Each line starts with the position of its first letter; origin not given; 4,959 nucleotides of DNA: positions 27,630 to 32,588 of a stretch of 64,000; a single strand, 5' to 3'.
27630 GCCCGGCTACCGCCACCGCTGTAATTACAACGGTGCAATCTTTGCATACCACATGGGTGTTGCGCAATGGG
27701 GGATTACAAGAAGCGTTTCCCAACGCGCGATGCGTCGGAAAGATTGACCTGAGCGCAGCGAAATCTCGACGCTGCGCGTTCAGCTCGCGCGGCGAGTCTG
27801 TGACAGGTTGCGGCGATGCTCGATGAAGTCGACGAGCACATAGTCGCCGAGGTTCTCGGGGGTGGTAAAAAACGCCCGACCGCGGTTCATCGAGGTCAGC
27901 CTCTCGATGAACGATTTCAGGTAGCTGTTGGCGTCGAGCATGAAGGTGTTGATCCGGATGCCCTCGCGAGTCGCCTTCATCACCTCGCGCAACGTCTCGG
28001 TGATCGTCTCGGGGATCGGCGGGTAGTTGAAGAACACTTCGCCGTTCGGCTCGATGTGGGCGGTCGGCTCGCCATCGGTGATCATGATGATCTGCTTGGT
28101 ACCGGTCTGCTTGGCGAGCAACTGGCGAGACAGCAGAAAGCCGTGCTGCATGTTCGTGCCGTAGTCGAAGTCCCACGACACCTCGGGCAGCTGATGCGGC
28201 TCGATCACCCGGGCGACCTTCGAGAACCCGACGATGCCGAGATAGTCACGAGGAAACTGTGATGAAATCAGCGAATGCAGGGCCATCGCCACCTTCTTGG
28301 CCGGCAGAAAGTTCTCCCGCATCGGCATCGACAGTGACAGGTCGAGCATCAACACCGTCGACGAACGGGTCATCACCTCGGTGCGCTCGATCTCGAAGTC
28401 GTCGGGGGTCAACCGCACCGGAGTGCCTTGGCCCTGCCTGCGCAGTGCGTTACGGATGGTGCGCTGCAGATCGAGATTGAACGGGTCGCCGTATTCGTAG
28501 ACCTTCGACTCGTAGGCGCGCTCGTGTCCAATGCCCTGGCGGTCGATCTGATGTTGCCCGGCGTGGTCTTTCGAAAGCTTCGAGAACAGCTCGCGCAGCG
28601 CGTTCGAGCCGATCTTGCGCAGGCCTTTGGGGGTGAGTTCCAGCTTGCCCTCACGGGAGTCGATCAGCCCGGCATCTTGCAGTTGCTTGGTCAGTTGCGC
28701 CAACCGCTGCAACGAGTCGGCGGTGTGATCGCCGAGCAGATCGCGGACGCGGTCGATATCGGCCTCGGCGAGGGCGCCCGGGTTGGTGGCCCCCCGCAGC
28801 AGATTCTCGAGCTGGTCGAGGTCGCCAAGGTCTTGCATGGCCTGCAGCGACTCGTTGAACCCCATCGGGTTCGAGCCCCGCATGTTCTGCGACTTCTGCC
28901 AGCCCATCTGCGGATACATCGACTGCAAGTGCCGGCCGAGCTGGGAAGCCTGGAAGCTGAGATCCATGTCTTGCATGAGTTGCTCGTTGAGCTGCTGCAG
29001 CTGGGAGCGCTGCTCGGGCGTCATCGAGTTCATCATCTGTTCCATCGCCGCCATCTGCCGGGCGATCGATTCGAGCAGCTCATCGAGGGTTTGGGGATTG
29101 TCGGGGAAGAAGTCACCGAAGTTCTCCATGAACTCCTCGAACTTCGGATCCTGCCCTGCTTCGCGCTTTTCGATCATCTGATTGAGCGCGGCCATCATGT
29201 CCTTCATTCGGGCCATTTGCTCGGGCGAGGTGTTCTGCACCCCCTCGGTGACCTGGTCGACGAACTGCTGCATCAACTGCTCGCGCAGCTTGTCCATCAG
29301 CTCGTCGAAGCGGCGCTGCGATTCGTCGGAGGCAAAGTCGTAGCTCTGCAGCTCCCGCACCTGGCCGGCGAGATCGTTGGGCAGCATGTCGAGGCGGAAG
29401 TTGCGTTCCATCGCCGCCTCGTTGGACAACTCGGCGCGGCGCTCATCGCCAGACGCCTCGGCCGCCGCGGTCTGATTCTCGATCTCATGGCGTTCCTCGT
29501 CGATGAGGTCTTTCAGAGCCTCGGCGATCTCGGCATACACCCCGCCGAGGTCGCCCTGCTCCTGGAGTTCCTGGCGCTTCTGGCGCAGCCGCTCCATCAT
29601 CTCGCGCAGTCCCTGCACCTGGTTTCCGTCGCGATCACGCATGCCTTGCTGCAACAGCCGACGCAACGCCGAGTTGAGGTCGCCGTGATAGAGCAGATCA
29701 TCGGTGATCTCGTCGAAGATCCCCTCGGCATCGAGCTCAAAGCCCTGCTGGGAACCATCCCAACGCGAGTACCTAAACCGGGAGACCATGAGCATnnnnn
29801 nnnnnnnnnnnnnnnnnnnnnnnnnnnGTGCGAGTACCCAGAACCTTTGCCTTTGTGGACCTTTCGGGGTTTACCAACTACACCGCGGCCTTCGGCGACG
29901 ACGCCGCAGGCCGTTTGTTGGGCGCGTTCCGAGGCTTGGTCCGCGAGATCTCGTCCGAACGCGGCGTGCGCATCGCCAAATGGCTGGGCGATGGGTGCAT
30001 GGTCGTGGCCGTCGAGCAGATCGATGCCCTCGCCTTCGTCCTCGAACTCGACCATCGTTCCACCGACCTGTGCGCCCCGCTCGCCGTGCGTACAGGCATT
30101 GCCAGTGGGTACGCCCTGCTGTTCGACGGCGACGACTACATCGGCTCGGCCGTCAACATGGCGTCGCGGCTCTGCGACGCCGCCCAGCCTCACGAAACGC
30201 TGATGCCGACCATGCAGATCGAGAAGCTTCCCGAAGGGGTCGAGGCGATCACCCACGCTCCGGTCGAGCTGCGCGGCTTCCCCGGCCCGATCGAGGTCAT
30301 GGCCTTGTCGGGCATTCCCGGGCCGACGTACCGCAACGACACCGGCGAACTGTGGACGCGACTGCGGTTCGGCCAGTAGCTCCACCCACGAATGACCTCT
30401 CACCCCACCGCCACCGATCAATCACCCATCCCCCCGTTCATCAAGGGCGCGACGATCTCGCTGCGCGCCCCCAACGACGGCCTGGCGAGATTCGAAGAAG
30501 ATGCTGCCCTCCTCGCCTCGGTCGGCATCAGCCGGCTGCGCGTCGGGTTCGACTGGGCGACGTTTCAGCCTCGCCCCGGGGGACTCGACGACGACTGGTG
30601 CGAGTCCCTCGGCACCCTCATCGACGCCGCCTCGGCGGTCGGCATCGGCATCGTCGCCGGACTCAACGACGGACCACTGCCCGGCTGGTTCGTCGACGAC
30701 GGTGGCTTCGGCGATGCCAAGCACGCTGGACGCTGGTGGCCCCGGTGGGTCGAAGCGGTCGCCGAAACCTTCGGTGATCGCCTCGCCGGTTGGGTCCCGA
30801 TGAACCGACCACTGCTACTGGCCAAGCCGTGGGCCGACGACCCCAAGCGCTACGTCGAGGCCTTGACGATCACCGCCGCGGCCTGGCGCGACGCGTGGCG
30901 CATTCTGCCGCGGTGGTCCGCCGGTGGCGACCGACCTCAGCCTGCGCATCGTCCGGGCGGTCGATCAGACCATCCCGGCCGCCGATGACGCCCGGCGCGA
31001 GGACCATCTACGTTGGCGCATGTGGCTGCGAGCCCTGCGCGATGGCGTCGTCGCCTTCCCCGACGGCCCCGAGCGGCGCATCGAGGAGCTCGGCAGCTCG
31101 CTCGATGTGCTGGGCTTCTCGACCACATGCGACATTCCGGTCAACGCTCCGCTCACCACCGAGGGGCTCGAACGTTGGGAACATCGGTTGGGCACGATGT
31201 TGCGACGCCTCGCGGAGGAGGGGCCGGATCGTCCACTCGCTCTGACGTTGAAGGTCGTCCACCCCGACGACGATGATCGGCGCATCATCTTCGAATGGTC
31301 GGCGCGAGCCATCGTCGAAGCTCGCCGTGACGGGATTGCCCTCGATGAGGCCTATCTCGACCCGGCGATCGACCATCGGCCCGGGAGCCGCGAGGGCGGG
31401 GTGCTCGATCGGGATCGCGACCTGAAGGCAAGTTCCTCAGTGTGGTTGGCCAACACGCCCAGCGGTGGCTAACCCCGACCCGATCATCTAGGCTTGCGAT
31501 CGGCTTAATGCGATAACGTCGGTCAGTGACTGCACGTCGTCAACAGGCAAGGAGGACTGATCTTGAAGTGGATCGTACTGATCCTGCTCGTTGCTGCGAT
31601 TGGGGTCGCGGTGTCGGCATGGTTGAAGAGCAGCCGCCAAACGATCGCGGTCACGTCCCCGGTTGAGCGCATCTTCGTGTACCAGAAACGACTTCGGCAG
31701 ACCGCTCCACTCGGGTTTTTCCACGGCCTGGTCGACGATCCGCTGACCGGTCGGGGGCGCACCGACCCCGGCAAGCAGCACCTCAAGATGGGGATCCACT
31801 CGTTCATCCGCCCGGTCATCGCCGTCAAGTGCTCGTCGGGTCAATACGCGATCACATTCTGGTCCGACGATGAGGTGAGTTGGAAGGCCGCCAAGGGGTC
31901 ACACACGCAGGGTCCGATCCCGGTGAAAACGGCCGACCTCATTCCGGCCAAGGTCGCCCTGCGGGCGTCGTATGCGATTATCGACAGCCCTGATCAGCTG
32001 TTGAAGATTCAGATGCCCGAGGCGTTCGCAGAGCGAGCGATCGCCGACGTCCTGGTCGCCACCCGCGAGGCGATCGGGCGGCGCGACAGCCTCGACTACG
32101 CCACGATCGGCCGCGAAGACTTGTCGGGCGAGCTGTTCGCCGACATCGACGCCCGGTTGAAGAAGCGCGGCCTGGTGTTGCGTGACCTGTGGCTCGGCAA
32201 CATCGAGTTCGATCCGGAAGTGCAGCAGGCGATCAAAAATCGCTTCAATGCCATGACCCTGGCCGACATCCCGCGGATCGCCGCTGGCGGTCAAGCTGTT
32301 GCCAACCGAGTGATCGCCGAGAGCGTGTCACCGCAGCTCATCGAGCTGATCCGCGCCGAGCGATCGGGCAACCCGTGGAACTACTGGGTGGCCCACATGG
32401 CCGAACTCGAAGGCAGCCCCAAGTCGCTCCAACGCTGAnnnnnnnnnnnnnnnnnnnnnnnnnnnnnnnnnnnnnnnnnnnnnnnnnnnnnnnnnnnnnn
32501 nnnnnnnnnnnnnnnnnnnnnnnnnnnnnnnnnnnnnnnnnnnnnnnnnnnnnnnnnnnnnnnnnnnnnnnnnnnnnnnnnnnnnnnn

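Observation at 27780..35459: ChlI/MoxR-like AAA+ ATPase and its presumptive vWA partner (Rv0958/Rv0959-like pair) are separated by a 4.2-kb insert of unrelated genes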

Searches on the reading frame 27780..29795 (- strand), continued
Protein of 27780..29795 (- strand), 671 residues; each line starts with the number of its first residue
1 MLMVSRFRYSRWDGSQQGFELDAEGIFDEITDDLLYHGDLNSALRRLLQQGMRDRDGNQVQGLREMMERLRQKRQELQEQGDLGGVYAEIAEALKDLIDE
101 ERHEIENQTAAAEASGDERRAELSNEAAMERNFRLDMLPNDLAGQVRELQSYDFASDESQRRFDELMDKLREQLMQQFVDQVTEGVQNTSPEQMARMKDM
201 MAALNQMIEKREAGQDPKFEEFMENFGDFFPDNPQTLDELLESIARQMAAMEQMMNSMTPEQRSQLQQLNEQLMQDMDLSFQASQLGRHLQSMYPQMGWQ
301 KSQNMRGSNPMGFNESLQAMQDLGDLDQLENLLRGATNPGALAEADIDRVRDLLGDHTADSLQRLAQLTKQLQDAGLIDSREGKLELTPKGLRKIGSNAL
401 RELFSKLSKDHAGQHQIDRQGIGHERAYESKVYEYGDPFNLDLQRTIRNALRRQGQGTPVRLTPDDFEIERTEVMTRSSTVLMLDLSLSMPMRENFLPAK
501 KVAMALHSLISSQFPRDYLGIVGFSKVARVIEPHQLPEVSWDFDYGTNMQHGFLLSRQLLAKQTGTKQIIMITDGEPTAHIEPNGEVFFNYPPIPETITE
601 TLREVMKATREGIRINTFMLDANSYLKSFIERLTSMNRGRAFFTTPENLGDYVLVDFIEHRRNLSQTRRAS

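Call 74: predict_structure(alignment_id=A1)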
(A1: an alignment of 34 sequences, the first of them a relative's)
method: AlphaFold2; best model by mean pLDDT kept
length: 671 residues; sequences in the alignment: 34
mean_pLDDT: 54.3   pTM: 0.36
mean pLDDT of the five models: 54.3, 53.8, 53.7, 52.6, 51.1
residues with pLDDT >= 90: 0; 70-90: 158; 50-70: 245; < 50: 268
segments of 3 or more residues with pLDDT < 50: 1-21, 34-38, 80-87, 174-190, 257-266, 268-277, 301-318, 337-340, 406-477, 487-547, 644-671
pLDDT, mean of each block of 10 residues (from residue 1): 24 33 55 51 64 65 71 60 44 77 81 75 74 68 58 75 69 45 38 64 75 78 74 69 61 49 47 50 66 60 36 41 61 55 64 73 69 64 54 53 46 29 24 26 30 27 28 41 51 41 46 41 37 34 42 67 69 62 53 64 80 72 62 69 48 31 31 29
secondary structure, 60 per line:
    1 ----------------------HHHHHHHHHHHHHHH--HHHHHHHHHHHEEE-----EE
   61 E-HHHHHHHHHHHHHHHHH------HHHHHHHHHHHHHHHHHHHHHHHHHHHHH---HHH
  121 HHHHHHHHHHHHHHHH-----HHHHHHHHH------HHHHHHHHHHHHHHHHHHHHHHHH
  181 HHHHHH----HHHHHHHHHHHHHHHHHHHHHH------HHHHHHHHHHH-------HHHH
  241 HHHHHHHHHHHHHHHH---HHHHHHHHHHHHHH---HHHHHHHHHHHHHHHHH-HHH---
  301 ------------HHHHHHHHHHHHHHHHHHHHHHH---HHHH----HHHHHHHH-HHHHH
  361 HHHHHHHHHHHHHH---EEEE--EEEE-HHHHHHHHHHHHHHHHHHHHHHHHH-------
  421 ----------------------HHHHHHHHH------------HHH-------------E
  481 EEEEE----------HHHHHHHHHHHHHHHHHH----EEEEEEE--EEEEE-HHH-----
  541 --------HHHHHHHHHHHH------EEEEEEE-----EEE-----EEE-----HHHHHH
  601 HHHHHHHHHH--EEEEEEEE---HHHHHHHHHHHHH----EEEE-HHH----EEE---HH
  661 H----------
elements in order (helices of 4 or more, strands of 3 or more residues): H23-37 H40-50 E51-53 E59-61 H63-79 H86-114 H118-136 H142-150 H157-186 H191-212 H219-229 H237-256 H260-273 H277-293 H313-335 H339-342 H347-354 H356-374 E378-381 E384-387 H389-413 H443-451 E480-485 H496-513 E518-524 E527-531 H549-560 E567-573 E579-581 E587-589 H595-610 E613-620 H624-636 E641-644 E653-655
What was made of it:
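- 27780..29795 (-): Rv0959-family vWA protein, 671 aa, intact. It has a long Glu/Gln-rich all-helical N-terminal part and a C-terminal vWA domain with MIDAS (D485-x-S487-x-S489, T547, D574). The AF2 model is poor (pLDDT 54), but residues 480-655 alternate strand and helix (call 74).
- On Mg-chelatase (BchI/ChlI, BchD/ChlD, BchH/ChlH): Its N-terminal 375 residues are predicted all-helical (call 74, low confidence).
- Tried and rejected: The AlphaFold2 model from 34 close homologues was poor (pLDDT 54, call 74).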

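Call 76: fold_search(model_id=the predicted structure, library=pdb)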
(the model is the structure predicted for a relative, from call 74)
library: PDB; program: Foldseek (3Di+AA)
matches with E <= 10: 729; with E <= 0.001: 8
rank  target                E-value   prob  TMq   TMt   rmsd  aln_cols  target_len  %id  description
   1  7o4k_6                3.2e-04  1.00  0.20  0.35  17.7       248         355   11  Yeast TFIIH in the contracted state within the pre-initiation complex (released 2021-06-16)
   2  9qhe_G                3.4e-04  1.00  0.17  0.42  21.1       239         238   17  NorQD complex state 2 from Jhaorihella thermophila (released 2026-03-25)
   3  9qh6_G                3.9e-04  1.00  0.21  0.44  23.3       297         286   16  NorQ in complex with NorD VWA domain from Paracoccus denitrificans (released 2026-03-25)
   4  4f1j_A                5.8e-04  1.00  0.19  0.56   4.5       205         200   18  Crystal structure of the MG2+ loaded VWA domain of plasmodium falciparum trap protein (released 2013-01-30)
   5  8ebu_E                6.4e-04  1.00  0.19  0.31  23.7       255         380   13  XPC release from Core7-XPA-DNA (Cy5) (released 2023-04-19)
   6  7o4l_6                7.8e-04  1.00  0.20  0.33  18.7       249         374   10  Yeast TFIIH in the expanded state within the pre-initiation complex (released 2021-06-16)
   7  7zs9_6                8.2e-04  1.00  0.20  0.32  20.3       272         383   14  Yeast RNA polymerase II transcription pre-initiation complex with the +1 nucleosome (complex A) (released 2022-11-16)
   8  8j4a_B                9.9e-04  1.00  0.20  0.60   4.0       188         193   10  Crystal structure of OY phytoplasma SAP05 in complex with AtRPN10 (released 2024-02-28)
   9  6qt8                  1.0e-03  1.00  0.19  0.40  24.3       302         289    9  Crystal structure of Rea1-MIDAS domain from Chaetomium thermophilum (released 2019-08-07)
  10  7eow_A                1.6e-03  1.00  0.20  0.57   4.1       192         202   10  High-resolution structure of vWF A1 domain in complex with caplacizumab, the first nanobody-based medicine (released 2021-07-07)
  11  2x5n                  1.6e-03  1.00  0.18  0.56   5.3       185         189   11  Crystal Structure of the SpRpn10 VWA domain (released 2010-08-25)
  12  5bv8                  1.7e-03  1.00  0.19  0.52   4.4       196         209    9  G1324S mutation in von Willebrand Factor A1 domain (released 2015-12-23)
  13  9pd5_E                1.7e-03  1.00  0.19  0.33  23.9       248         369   12  NER dual incision complex - NoF (released 2026-02-18)
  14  1u0n_A                1.9e-03  1.00  0.19  0.54   4.3       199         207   10  The ternary von Willebrand Factor A1-glycoprotein Ibalpha-botrocetin complex (released 2005-04-19)
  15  6ro4_E                1.9e-03  1.00  0.19  0.48   8.5       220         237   13  Structure of the core TFIIH-XPA-DNA complex (released 2019-07-03)
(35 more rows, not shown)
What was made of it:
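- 27780..29795 (-): All best Foldseek PDB hits are vWA/MIDAS domains, including NorD (call 76).
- On Rv0958/Rv0959-type ChlI-like ATPase + vWA module: Fold matches are vWA domains (call 76).
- Closest known: MoxR-type AAA+ / vWA two-gene systems. Same: NorD vWA domains of the NorQD complexes (9qhe, 9qh6) are among the best fold matches (call 76).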

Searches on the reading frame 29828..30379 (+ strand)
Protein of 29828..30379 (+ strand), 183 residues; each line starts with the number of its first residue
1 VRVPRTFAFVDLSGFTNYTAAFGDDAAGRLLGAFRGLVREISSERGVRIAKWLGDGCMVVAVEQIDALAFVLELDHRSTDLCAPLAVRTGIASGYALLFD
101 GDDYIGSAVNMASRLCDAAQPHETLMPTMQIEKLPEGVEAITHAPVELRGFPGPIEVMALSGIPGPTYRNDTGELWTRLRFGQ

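Call 3: search_protein_families(library=pfam, proteins=[window:29828-30379:+], max_evalue=0.01)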
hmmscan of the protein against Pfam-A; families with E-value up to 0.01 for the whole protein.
window:29828-30379:+ (183 aa): 1 family
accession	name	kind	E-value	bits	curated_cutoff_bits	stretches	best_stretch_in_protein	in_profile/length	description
PF00211.25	Guanylate_cyc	-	0.0032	17.5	21.9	0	6-157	10-178/183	Adenylate and Guanylate cyclase catalytic domain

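Call 37: search_protein_families(library=ncbifam, proteins=[window:29828-30379:+], max_evalue=0.01)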
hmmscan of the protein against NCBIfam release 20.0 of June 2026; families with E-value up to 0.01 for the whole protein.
window:29828-30379:+ (183 aa): 1 family
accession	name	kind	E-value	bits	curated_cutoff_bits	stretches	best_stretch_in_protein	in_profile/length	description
NF058673.1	LipAdnlyCyLipJMY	equivalog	8.3e-08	31.4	800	1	2-160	293-449/449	bifunctional lipase/adenylate cyclase LipJ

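Call 44: search_solved_structures(query=window:29828-30379:+, max_evalue=0.1, show_alignments=2)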
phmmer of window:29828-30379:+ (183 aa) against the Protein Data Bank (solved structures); distinct sequences matched with E-value up to 0.1: 14.
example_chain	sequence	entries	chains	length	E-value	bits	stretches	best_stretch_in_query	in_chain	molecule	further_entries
1y10_A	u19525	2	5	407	4.3e-12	49.3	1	6-156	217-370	Hypothetical protein Rv1264/MT1302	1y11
4wp9_A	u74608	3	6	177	3.2e-07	33.4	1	8-166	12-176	Ma1120 | Cyclase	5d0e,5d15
4wp3_A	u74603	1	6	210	6e-07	32.6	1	8-166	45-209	Ma1120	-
1ybt_A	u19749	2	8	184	6.6e-07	32.4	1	3-154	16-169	hydrolase, alpha/beta hydrolase fold family | lipJ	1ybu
4wp8_A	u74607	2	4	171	2.6e-06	30.5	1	8-159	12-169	Ma1120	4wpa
3r5g_A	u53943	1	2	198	3.2e-06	30.2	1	6-158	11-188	CyaB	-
1wc0_A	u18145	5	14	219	1.1e-05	28.4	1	82-157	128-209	ADENYLATE CYCLASE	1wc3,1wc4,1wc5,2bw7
1wc1_A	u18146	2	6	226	1.3e-05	28.2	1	28-157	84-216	ADENYLATE CYCLASE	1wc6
5d0g_A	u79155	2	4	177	3e-05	27.1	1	8-166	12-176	Cyclase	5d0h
1fx4_A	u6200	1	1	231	0.0018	21.2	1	85-168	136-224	RECEPTOR-TYPE ADENYLATE CYCLASE GRESAG 4.3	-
3mr7_A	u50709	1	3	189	0.0078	19.2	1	10-123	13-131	Adenylate/guanylate cyclase/hydrolase, alpha/beta fold family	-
2w01_A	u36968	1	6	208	0.013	18.4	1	3-68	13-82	ADENYLATE CYCLASE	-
6fht_A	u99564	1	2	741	0.071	16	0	3-61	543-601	Bacteriophytochrome,Adenylate cyclase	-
1fx2_A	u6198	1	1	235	0.075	16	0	86-167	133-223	RECEPTOR-TYPE ADENYLATE CYCLASE GRESAG 4.1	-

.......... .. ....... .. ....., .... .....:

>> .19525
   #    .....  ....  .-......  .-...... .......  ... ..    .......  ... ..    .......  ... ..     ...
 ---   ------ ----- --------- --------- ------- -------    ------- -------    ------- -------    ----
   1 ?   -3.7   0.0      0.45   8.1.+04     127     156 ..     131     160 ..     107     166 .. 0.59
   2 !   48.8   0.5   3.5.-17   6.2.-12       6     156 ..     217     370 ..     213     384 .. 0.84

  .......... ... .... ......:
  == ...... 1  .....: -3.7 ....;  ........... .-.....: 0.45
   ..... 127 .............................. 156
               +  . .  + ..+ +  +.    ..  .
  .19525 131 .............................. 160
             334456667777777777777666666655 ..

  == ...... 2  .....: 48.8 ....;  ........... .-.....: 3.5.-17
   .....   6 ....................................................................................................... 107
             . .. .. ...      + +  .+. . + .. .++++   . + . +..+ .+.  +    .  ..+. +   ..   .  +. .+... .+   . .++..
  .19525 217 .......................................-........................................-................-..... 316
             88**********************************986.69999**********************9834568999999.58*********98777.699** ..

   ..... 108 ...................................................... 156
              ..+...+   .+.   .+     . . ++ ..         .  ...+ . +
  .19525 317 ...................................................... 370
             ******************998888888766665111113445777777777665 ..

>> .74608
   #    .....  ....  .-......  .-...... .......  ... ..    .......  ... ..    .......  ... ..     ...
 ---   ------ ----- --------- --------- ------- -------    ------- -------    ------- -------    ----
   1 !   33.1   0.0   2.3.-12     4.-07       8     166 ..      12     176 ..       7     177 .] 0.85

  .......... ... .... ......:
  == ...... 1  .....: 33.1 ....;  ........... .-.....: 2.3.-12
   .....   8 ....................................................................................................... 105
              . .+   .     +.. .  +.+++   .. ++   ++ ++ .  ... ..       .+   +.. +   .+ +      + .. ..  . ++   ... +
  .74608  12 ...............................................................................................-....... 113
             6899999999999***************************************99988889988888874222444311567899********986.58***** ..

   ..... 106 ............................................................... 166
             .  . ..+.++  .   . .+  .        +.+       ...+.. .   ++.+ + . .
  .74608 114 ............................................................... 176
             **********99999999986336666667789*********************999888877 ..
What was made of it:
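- On Class III nucleotidyl cyclase (cyclase homology domain): In the alignment the two Asp, Lys, Asp, Asn and Arg are conserved (call 44).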

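Call 50: search_protein_families(library=padloc, proteins=[window:29828-30379:+], max_evalue=0.001)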
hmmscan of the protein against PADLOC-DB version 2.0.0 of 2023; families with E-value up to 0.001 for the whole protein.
window:29828-30379:+ (183 aa): 2 families
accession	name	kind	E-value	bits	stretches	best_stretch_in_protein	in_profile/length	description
PDLC02367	PycC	-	9.9e-05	19.9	0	80-128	143-186/226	-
PDLC00734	PycC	-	0.00031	18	0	9-59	194-244/374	Pycsar cyclase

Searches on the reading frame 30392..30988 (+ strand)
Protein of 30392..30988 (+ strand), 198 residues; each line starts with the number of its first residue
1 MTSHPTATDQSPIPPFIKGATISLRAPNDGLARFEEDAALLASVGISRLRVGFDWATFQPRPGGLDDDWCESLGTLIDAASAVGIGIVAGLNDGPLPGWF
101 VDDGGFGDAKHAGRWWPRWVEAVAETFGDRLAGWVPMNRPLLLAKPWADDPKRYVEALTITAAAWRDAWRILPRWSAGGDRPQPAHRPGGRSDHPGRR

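Call 3: search_protein_families(library=pfam, proteins=[window:30392-30988:+], max_evalue=0.01)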
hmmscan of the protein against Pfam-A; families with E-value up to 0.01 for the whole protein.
window:30392-30988:+ (198 aa): 2 families
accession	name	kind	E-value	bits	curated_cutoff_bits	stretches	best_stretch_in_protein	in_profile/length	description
PF00232.24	Glyco_hydro_1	-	1.9e-07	30.3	22.6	1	30-143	56-169/453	Glycosyl hydrolase family 1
PF02449.21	Glyco_hydro_42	-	0.0017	18.2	21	1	33-102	11-78/376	Beta-galactosidase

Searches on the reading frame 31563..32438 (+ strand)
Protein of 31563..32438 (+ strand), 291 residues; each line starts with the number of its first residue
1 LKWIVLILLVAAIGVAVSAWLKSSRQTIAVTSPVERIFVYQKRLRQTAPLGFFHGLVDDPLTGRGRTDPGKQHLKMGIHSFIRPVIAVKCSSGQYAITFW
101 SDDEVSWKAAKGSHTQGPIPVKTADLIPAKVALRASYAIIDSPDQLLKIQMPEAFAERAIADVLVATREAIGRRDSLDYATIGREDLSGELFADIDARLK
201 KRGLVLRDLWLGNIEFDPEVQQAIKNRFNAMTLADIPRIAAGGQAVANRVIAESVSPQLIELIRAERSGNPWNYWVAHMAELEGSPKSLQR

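Call 3: search_protein_families(library=pfam, proteins=[window:31563-32438:+], max_evalue=0.01)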
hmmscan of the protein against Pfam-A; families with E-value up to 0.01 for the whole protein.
window:31563-32438:+ (291 aa): 1 family
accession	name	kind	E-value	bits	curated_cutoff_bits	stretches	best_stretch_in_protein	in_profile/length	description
PF01145.31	Band_7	-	6.4e-09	36.5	23.6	1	88-230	38-161/176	SPFH domain / Band 7 family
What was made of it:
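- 31563..32438 (+): SPFH/Band 7 protein, 291 aa, intact. Pfam Band_7 E 6.4e-9 (call 3).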

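Call 37: search_protein_families(library=ncbifam, proteins=[window:31563-32438:+], max_evalue=0.01)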
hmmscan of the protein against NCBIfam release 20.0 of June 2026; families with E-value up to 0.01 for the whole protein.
window:31563-32438:+ (291 aa): 0 families

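Call 50: search_protein_families(library=padloc, proteins=[window:31563-32438:+], max_evalue=0.001)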
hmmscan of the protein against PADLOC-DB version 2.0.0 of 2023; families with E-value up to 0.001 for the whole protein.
window:31563-32438:+ (291 aa): 0 families
